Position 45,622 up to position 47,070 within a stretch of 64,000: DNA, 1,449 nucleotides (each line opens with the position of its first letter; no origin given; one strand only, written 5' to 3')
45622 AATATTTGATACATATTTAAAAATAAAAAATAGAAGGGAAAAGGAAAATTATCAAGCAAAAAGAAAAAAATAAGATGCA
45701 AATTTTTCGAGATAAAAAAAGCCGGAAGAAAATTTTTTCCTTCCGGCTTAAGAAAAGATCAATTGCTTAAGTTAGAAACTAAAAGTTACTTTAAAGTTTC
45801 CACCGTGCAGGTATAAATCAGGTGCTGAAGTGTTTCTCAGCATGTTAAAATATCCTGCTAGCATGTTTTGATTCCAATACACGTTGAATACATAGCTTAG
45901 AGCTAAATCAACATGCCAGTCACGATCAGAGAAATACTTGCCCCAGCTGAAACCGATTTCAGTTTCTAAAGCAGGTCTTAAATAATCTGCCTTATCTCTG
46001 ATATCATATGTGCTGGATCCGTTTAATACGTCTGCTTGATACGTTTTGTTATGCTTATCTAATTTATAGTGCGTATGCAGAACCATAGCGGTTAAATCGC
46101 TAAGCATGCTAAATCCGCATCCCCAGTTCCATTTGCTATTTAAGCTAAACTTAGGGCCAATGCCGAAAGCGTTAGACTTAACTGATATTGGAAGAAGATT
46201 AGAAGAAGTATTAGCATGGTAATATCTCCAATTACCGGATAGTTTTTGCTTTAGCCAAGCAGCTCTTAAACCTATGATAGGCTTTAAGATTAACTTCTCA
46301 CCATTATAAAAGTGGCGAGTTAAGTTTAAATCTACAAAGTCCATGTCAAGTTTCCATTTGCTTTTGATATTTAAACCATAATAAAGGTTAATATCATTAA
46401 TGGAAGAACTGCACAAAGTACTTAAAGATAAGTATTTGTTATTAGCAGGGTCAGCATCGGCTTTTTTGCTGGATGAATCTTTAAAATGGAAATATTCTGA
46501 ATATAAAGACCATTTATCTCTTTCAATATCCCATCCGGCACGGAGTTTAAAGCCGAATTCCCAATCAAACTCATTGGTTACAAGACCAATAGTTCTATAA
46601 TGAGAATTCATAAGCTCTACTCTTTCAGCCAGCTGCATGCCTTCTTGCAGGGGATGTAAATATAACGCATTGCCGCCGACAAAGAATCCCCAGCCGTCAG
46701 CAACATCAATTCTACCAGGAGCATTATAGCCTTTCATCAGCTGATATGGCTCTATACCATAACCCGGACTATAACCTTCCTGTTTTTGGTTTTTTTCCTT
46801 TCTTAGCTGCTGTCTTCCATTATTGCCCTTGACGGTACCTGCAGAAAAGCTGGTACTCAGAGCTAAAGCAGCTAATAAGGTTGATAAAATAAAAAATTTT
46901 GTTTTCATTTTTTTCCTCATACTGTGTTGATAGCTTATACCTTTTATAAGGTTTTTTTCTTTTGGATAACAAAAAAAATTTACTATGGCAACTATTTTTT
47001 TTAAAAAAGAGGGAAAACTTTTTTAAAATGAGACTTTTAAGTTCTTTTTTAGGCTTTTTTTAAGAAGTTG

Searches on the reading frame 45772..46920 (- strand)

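Call 11: search_protein_families(library=pfam, proteins=[window:45772-46920:-], max_evalue=0.01)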
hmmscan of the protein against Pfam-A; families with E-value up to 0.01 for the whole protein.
window:45772-46920:- (382 aa): 1 family
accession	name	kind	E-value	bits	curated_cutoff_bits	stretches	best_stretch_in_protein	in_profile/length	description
PF05150.18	Legionella_OMP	-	1e-23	84.1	25.4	1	79-381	9-280/281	Legionella pneumophila major outer membrane protein precursor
